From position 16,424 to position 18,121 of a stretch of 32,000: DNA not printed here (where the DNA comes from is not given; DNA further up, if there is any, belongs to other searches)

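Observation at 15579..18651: Three-gene corrinoid methyltransferase operon built around a pyrrolysine-free MtmB-family protein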

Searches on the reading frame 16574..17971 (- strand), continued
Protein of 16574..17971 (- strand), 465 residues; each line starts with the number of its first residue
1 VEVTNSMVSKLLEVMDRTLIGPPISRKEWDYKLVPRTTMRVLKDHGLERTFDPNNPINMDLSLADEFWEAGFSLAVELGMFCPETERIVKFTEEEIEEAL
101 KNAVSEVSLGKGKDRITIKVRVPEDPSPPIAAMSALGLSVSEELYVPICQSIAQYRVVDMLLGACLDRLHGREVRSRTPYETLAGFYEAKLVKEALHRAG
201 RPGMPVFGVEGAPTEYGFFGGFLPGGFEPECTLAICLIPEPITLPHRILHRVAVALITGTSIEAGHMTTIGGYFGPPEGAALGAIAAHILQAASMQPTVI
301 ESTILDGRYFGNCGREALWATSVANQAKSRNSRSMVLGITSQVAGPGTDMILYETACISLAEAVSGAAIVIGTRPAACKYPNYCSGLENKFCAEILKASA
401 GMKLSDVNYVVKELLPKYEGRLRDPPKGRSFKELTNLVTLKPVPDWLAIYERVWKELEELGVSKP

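Call 20: find_related_loci(query=A2, collection=genome_contigs, flank=6000)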
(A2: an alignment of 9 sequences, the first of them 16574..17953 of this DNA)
Query A2 (459 aa) in genome_contigs; peptide patterns used: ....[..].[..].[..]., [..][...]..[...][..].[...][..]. (x = any residue, [..] = any of these).
131 stretches matched a pattern; 84 encode a relative of the query (tblastn E <= 1e-3); the best 80 are kept; 79 distinct loci.
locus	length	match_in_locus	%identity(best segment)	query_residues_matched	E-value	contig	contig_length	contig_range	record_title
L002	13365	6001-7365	64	5-458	0e+0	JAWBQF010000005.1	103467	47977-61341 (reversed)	MAG: Candidatus Methanomethylicia archaeon isolate JZ-1_201705_bins_15 JZ-1_201705_bins_15_scaffold_5, whole genome shot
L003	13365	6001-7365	63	5-458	0e+0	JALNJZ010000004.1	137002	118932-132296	MAG: Candidatus Terraquivivens tengchongensis isolate GMQP.bins.8.201907 NODE_36_length_137002_cov_1.986623, whole genom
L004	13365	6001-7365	62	5-458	0e+0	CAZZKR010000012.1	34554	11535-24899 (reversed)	MAG TPA_asm: uncultured Nitrososphaeria archaeon isolate binchicken_co25_112 genome assembly, contig: k141_124297, whole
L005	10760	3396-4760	62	5-458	0e+0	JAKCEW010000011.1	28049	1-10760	MAG: Candidatus Terraquivivens yellowstonensis isolate LGB-05.bin.49 NODE_523_length_28049_cov_66.393834, whole genome s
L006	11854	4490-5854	63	5-458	0e+0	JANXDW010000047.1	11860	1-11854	MAG: Aigarchaeota archaeon isolate SKYB24 k141_208700, whole genome shotgun sequence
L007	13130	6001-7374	60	2-458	0e+0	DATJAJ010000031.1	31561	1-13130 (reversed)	MAG TPA_asm: Nitrososphaerales archaeon isolate SMAG_U15324 k141_128248, whole genome shotgun sequence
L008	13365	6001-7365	59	5-458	0e+0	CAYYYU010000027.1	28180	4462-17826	MAG TPA_asm: uncultured Nitrosopumilales archaeon isolate SRP271791_co1_140 genome assembly, contig: k141_245869, whole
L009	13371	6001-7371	58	1-456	0e+0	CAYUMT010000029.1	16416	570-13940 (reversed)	MAG TPA_asm: Candidatus Hadarchaeota archaeon isolate SRP323688_co1_140 genome assembly, contig: NODE_5681_length_16416_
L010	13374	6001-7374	57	3-459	0e+0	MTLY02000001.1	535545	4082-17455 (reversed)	MAG: Candidatus Hecatella orcuttiae isolate JdFR-11 NRA7_48_14_length_535545_cov_231, whole genome shotgun sequence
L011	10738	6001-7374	56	2-458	5e-180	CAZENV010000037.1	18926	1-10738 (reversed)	MAG TPA_asm: uncultured Nitrosopumilales archaeon isolate SRP271791_co1_139 genome assembly, contig: k141_133937, whole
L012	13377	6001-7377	64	1-458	0e+0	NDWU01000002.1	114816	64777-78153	MAG: Candidatus Terraquivivens tikiterensis isolate NZ13-MG1 contig_220_1, whole genome shotgun sequence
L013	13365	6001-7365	54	5-458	2e-169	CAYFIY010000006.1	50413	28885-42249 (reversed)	MAG TPA_asm: Candidatus Hadarchaeota archaeon isolate ERP003628_co1_45 genome assembly, contig: NODE_132_length_50413_co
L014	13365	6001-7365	62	5-458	0e+0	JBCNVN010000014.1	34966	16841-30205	MAG: Candidatus Caldarchaeales archaeon isolate DT_Bin_20 contig14, whole genome shotgun sequence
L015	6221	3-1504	54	5-458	7e-167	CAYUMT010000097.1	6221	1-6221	MAG TPA_asm: Candidatus Hadarchaeota archaeon isolate SRP323688_co1_140 genome assembly, contig: NODE_17500_length_6221_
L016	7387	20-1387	52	5-459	3e-164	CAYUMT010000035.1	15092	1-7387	MAG TPA_asm: Candidatus Hadarchaeota archaeon isolate SRP323688_co1_140 genome assembly, contig: NODE_6286_length_15092_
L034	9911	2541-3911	45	2-459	4e-115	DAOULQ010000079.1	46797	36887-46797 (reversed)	MAG TPA_asm: Anaerolineae bacterium isolate W31_47 k127_713280, whole genome shotgun sequence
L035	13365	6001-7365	43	2-456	5e-114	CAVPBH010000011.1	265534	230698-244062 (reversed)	MAG: uncultured Chloroflexia bacterium isolate MFD00032.bin.1.166 genome assembly, contig: contig_13929, whole genome sh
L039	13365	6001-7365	40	2-456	3e-108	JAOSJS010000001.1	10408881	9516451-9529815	MAG: Ardenticatenaceae bacterium isolate FR_9 contig_134_pilon, whole genome shotgun sequence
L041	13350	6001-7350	42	5-456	8e-107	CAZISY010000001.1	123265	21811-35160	MAG TPA_asm: uncultured Verrucomicrobiota bacterium isolate SRP192927_co3_639 genome assembly, contig: NODE_160_length_1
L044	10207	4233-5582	41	5-456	2e-104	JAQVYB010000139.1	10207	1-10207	MAG: Kiritimatiellae bacterium isolate STF2_14 NODE_19990_length_10207_cov_3.223512_Sandtown_F2, whole genome shotgun se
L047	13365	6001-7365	38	2-456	2e-100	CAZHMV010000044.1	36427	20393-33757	MAG TPA_asm: uncultured Anaerolineales bacterium isolate binchicken_co172_219 genome assembly, contig: NODE_735_length_3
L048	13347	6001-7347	41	5-455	2e-99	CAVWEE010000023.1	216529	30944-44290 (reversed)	MAG: uncultured Chloroflexia bacterium isolate MFD03804.bin.2.46 genome assembly, contig: contig_71451, whole genome sho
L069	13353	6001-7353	33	4-457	2e-58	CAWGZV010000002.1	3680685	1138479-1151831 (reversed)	MAG: uncultured Chloroflexia bacterium isolate MFD02979.bin.1.10 genome assembly, contig: contig_27555, whole genome sho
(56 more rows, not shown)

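Call 22: find_encoding_contigs(protein=P0003, flank=10000, max_places=2)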
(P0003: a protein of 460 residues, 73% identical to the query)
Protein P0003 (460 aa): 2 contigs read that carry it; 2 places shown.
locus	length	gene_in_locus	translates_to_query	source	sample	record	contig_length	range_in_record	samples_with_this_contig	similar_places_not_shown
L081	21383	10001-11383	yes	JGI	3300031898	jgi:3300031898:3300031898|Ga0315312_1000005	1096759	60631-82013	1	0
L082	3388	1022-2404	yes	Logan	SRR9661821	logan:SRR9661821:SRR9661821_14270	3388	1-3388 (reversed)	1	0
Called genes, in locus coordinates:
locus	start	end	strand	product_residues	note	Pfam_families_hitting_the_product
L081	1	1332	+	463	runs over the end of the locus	PF22039:HUTI_composite_bact (weak), PF01979:Amidohydro_1, PF07969:Amidohydro_3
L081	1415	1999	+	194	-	PF00156:Pribosyltran, PF14681:UPRTase (weak)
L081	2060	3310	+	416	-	PF00291:PALP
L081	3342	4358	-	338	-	PF02729:OTCace_N, PF00185:OTCace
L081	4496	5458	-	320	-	PF02653:BPD_transp_2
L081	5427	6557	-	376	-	PF02653:BPD_transp_2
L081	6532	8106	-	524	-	PF00005:ABC_tran, PF13304:AAA_21 (faint), PF00005:ABC_tran (weak)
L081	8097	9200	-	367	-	PF02608:Bmp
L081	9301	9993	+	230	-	PF02607:B12-binding_2, PF02310:B12-binding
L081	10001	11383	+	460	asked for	PF05369:MtmB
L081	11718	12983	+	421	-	PF02608:Bmp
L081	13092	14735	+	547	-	PF00005:ABC_tran, PF13304:AAA_21 (faint), PF00005:ABC_tran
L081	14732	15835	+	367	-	PF02653:BPD_transp_2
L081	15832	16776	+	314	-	PF02653:BPD_transp_2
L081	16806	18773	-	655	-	PF02730:AFOR_N, PF01314:AFOR_C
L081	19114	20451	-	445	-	PF07969:Amidohydro_3 (faint), PF01979:Amidohydro_1, PF12890:DHOase (faint)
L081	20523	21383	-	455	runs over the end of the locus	PF01979:Amidohydro_1, PF07969:Amidohydro_3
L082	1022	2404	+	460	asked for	PF05369:MtmB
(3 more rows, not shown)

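Call 23: find_encoding_contigs(protein=P0010, flank=8000, max_places=2)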
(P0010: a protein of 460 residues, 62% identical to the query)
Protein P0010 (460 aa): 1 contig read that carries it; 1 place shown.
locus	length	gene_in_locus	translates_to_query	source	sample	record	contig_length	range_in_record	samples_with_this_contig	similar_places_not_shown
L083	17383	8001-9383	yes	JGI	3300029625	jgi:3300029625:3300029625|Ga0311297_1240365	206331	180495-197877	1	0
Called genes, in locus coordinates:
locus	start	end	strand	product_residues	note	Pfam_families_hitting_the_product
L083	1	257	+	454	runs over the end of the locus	PF01071:GARS_A (weak), PF02222:ATP-grasp, PF02786:CPSase_L_D2, PF07478:Dala_Dala_lig_C (weak), PF21244:PurT_C (weak)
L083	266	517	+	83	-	PF02700:PurS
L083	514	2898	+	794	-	PF18072:FGAR-AT_linker, PF00586:AIRS, PF02769:AIRS_C, PF00586:AIRS, PF02769:AIRS_C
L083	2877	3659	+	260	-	PF01965:DJ-1_PfpI, PF13507:GATase_5, PF00117:GATase, PF01174:SNO (weak), PF07685:GATase_3 (weak)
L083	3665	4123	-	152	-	PF00731:AIRC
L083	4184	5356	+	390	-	PF00586:AIRS, PF02769:AIRS_C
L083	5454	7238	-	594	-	PF00111:Fer2, PF17651:Raco_middle, PF14574:RACo_C_ter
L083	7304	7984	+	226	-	PF02607:B12-binding_2, PF02310:B12-binding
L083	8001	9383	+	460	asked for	PF05369:MtmB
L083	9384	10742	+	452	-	PF12176:MtaB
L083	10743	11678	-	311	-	PF02653:BPD_transp_2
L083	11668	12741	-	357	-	PF02653:BPD_transp_2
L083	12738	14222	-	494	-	PF00005:ABC_tran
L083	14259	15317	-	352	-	PF02608:Bmp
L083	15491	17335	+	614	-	PF02730:AFOR_N, PF01314:AFOR_C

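Call 28: search_protein_families(library=ncbifam, proteins=[L010:7566-8927:+, L034:4675-6090:+, L041:3587-5176:-, L044:1825-3273:-, L016:1676-2980:+, L081:8097-9200:-, L041:7425-8465:+, L083:9384-10742:+, L083:5454-7238:-], max_evalue=0.00001)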
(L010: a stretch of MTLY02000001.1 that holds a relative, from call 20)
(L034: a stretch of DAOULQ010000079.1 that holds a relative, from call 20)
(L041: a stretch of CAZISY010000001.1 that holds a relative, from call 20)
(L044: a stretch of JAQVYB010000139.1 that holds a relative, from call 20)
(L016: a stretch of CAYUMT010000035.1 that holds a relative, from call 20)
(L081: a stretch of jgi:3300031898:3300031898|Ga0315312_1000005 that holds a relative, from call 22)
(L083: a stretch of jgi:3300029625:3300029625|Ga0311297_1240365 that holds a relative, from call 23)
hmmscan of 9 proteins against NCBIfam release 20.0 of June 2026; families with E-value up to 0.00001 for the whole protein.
L010:7566-8927:+ (454 aa): 52 families (the best 25 are shown)
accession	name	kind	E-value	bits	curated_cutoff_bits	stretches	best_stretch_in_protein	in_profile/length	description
NF004701.0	PRK06038.1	equivalog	6.6e-116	387.5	609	1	8-446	3-426/432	N-ethylammeline chlorohydrolase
NF005557.0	PRK07228.1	equivalog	1.8e-109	366.4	522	1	10-448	2-439/445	5'-deoxyadenosine deaminase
NF006252.0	PRK08393.1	equivalog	1.3e-99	334.1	617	1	10-445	2-422/424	N-ethylammeline chlorohydrolase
NF006549.0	PRK09045.1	equivalog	1.1e-89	301.1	540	1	15-447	13-440/444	TRZ/ATZ family hydrolase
NF004995.0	PRK06380.1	subfamily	7.9e-89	298.5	567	1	10-437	2-414/418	metal-dependent hydrolase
NF005540.0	PRK07203.1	equivalog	6.2e-84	282.2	444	1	11-449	2-441/444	putative aminohydrolase SsnA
TIGR03314.1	Se_ssnA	subfamily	5.8e-79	266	455.5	1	12-446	2-437/441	putative selenium metabolism protein SsnA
NF006055.0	PRK08203.1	equivalog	4.2e-67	226.6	532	1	8-447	3-451/455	8-oxoguanine deaminase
NF012037.0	PRK15493.1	equivalog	2.1e-63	214.7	779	1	15-439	7-426/435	bifunctional S-methyl-5'-thioadenosine deaminase/S-adenosylhomocysteine deaminase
NF005211.0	PRK06687.1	equivalog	1.1e-58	199.1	703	1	29-427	21-414/419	TRZ/ATZ family protein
NF006056.0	PRK08204.1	subfamily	1.1e-54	185.9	391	1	9-441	3-435/449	hypothetical protein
NF009059.0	PRK12393.1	equivalog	3.9e-54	184.1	543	1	8-442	4-451/460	amidohydrolase family protein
TIGR02967.1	guan_deamin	equivalog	1.7e-52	178.8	375.4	1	27-388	4-365/401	guanine deaminase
NF006679.0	PRK09228.1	subfamily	1.8e-48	165.4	351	1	22-388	24-390/433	guanine deaminase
NF004801.0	PRK06151.1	subfamily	1.1e-42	146.5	416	1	23-450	18-466/491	chlorohydrolase family protein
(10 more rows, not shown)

L034:4675-6090:+ (472 aa): 38 families (the best 25 are shown)
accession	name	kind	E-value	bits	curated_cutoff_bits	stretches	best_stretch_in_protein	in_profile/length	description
NF005557.0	PRK07228.1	equivalog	1.5e-115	386.5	522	1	4-456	3-443/445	5'-deoxyadenosine deaminase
NF004701.0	PRK06038.1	equivalog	2.5e-109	365.9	609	1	5-453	7-429/432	N-ethylammeline chlorohydrolase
NF006549.0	PRK09045.1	equivalog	6.8e-101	338.1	540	1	4-447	10-436/444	TRZ/ATZ family hydrolase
NF006252.0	PRK08393.1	equivalog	2.4e-91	306.9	617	1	21-450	18-423/424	N-ethylammeline chlorohydrolase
NF006055.0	PRK08203.1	equivalog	1.6e-85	287.3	532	1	3-453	6-453/455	8-oxoguanine deaminase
NF004995.0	PRK06380.1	subfamily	9.6e-76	255.4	567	1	2-440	1-413/418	metal-dependent hydrolase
TIGR03314.1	Se_ssnA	subfamily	3.6e-71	240.3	455.5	1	5-450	2-437/441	putative selenium metabolism protein SsnA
NF005540.0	PRK07203.1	equivalog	2.3e-69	234.1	444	1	4-451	2-439/444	putative aminohydrolase SsnA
NF005211.0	PRK06687.1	equivalog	4.9e-68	229.8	703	1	6-432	4-415/419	TRZ/ATZ family protein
NF009059.0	PRK12393.1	equivalog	2e-67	227.9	543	1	17-453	22-458/460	amidohydrolase family protein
NF012037.0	PRK15493.1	equivalog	3.1e-67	227.2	779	1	4-448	3-431/435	bifunctional S-methyl-5'-thioadenosine deaminase/S-adenosylhomocysteine deaminase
NF006056.0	PRK08204.1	subfamily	6.2e-67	226.3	391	1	4-456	5-446/449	hypothetical protein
TIGR02967.1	guan_deamin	equivalog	4.7e-54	183.9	375.4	1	21-391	4-362/401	guanine deaminase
NF006679.0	PRK09228.1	subfamily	1.7e-52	178.6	351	1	3-392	11-388/433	guanine deaminase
NF004801.0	PRK06151.1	subfamily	4.7e-52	177.4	416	1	5-466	5-473/491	chlorohydrolase family protein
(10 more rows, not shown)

L041:3587-5176:- (530 aa): 45 families (the best 25 are shown)
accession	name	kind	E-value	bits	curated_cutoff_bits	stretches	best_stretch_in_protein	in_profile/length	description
NF005557.0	PRK07228.1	equivalog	5.9e-117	391.1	522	1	70-520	3-442/445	5'-deoxyadenosine deaminase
NF004701.0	PRK06038.1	equivalog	3.4e-108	362.1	609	1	70-515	6-426/432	N-ethylammeline chlorohydrolase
NF006549.0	PRK09045.1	equivalog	3.2e-92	309.5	540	1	70-514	10-438/444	TRZ/ATZ family hydrolase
NF006252.0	PRK08393.1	equivalog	2.3e-86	290.5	617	1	71-508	4-416/424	N-ethylammeline chlorohydrolase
NF012037.0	PRK15493.1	equivalog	8.5e-72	242.3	779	1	72-515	5-433/435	bifunctional S-methyl-5'-thioadenosine deaminase/S-adenosylhomocysteine deaminase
NF006055.0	PRK08203.1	equivalog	6.8e-70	235.8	532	1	70-518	7-453/455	8-oxoguanine deaminase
NF006056.0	PRK08204.1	subfamily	1.9e-66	224.7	391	1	70-519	5-444/449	hypothetical protein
NF005211.0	PRK06687.1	equivalog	1.1e-62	212.2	703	1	71-500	3-418/419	TRZ/ATZ family protein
NF004995.0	PRK06380.1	subfamily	3.6e-61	207.4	567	2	287-506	194-414/418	metal-dependent hydrolase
NF005540.0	PRK07203.1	equivalog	2.4e-59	201.1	444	1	70-517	2-440/444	putative aminohydrolase SsnA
TIGR03314.1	Se_ssnA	subfamily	4.5e-56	190.6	455.5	1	70-511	1-433/441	putative selenium metabolism protein SsnA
NF009059.0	PRK12393.1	equivalog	2.2e-52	178.3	543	1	91-517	30-457/460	amidohydrolase family protein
NF004801.0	PRK06151.1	subfamily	9.4e-49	166.5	416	1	83-509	18-456/491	chlorohydrolase family protein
NF006679.0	PRK09228.1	subfamily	1.6e-48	165.6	351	1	63-462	5-393/433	guanine deaminase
TIGR02967.1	guan_deamin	equivalog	3.9e-48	164.4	375.4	1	86-461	3-367/401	guanine deaminase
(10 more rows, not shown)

L044:1825-3273:- (483 aa): 48 families (the best 25 are shown)
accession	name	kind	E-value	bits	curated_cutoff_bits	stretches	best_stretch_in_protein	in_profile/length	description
NF005557.0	PRK07228.1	equivalog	6.5e-120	400.8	522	1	23-474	3-443/445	5'-deoxyadenosine deaminase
NF004701.0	PRK06038.1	equivalog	3.1e-114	382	609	1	20-471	3-429/432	N-ethylammeline chlorohydrolase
NF006549.0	PRK09045.1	equivalog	8.4e-97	324.6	540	1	18-469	5-440/444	TRZ/ATZ family hydrolase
NF006252.0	PRK08393.1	equivalog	3.1e-91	306.5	617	1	23-461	3-416/424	N-ethylammeline chlorohydrolase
NF012037.0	PRK15493.1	equivalog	1.6e-70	238.1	779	1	25-467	5-431/435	bifunctional S-methyl-5'-thioadenosine deaminase/S-adenosylhomocysteine deaminase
NF006055.0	PRK08203.1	equivalog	2.8e-70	237.1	532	1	19-471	3-453/455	8-oxoguanine deaminase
NF004995.0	PRK06380.1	subfamily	8.8e-67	225.9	567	1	23-458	3-413/418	metal-dependent hydrolase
NF006056.0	PRK08204.1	subfamily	1.3e-66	225.2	391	1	22-471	4-443/449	hypothetical protein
NF005540.0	PRK07203.1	equivalog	3.6e-63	213.7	444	1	23-468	2-438/444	putative aminohydrolase SsnA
NF005211.0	PRK06687.1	equivalog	1.5e-62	211.7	703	1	24-453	3-418/419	TRZ/ATZ family protein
TIGR03314.1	Se_ssnA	subfamily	5.8e-59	200.1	455.5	1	23-464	1-433/441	putative selenium metabolism protein SsnA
NF009059.0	PRK12393.1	equivalog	2.7e-53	181.3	543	1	22-470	6-457/460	amidohydrolase family protein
NF004801.0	PRK06151.1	subfamily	3.7e-53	181.1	416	1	34-470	15-464/491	chlorohydrolase family protein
TIGR02967.1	guan_deamin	equivalog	2.8e-51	174.8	375.4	1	42-414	6-367/401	guanine deaminase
NF006679.0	PRK09228.1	subfamily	9.1e-50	169.7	351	1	35-415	24-393/433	guanine deaminase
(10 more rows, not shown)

L016:1676-2980:+ (435 aa): 28 families (the best 25 are shown)
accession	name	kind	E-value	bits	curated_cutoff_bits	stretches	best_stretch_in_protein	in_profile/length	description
NF004701.0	PRK06038.1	equivalog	2.8e-102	342.6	609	1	79-417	105-429/432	N-ethylammeline chlorohydrolase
NF005557.0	PRK07228.1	equivalog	2.3e-97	326.5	522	1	79-416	104-439/445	5'-deoxyadenosine deaminase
NF006549.0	PRK09045.1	equivalog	4.5e-84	282.6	540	1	79-413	116-438/444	TRZ/ATZ family hydrolase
NF006252.0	PRK08393.1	equivalog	5.6e-79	266.1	617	1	80-409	103-418/424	N-ethylammeline chlorohydrolase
NF004995.0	PRK06380.1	subfamily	1.3e-71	241.9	567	1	80-405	102-414/418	metal-dependent hydrolase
NF006055.0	PRK08203.1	equivalog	2.6e-55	187.8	532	1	81-416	113-452/455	8-oxoguanine deaminase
TIGR03314.1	Se_ssnA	subfamily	1.4e-50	172.5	455.5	1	80-415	111-438/441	putative selenium metabolism protein SsnA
NF005540.0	PRK07203.1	equivalog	8.9e-50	169.6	444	1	81-418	113-442/444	putative aminohydrolase SsnA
NF012037.0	PRK15493.1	equivalog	2.1e-46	158.6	779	1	81-407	109-426/435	bifunctional S-methyl-5'-thioadenosine deaminase/S-adenosylhomocysteine deaminase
NF005211.0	PRK06687.1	equivalog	4.4e-45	154.2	703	1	82-398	109-417/419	TRZ/ATZ family protein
NF004801.0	PRK06151.1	subfamily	1.5e-42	146.1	416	1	132-417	178-465/491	chlorohydrolase family protein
NF009059.0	PRK12393.1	equivalog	2.6e-42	145.1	543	1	137-413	180-454/460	amidohydrolase family protein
NF006681.0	PRK09229.1-2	equivalog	1.2e-39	136.4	362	1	90-402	128-437/451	formimidoylglutamate deiminase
TIGR02967.1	guan_deamin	equivalog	4.4e-36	124.7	375.4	1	101-356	119-365/401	guanine deaminase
NF006056.0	PRK08204.1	subfamily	5.5e-36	124.3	391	1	101-415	134-441/449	hypothetical protein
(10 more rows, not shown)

L081:8097-9200:- (367 aa): 1 family
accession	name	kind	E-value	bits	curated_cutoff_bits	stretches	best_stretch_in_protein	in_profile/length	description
NF047927.1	ABC_BMP_B6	equivalog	5.2e-30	104.7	400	1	78-359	18-303/314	putative B6 ABC transporter substrate-binding protein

L041:7425-8465:+ (347 aa): 1 family
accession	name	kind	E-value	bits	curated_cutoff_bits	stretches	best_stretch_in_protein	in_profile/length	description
NF047927.1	ABC_BMP_B6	equivalog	5.4e-20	71.8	400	1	51-338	17-300/314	putative B6 ABC transporter substrate-binding protein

L083:9384-10742:+ (452 aa): 1 family
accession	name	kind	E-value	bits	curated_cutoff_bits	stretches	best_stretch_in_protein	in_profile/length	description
NF040651.2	MtaB_Meth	equivalog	3e-163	543.8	720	1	2-452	3-460/460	methanol--corrinoid protein co-methyltransferase MtaB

L083:5454-7238:- (594 aa): 5 families
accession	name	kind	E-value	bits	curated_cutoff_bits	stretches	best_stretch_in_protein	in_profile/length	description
NF040756.1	corr_regen_AcsV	exception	5.6e-127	424.7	800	2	143-586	163-619/632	corrinoid activation/regeneration protein AcsV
TIGR04270.1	Rama_corrin_act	subfamily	2.2e-49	168.2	500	1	183-588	2-414/534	methylamine methyltransferase corrinoid protein reductive activase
TIGR01941.1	nqrF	equivalog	4.5e-11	42.3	295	1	9-89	40-117/405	NADH:ubiquinone reductase (Na(+)-transporting) subunit F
TIGR02007.1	fdx_isc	equivalog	1.7e-08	34.6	132.1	1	1-95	6-100/110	ISC system 2Fe-2S type ferredoxin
NF004317.0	PRK05713.1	equivalog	4.6e-07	29.4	338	1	9-102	7-94/312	iron-sulfur-binding ferredoxin reductase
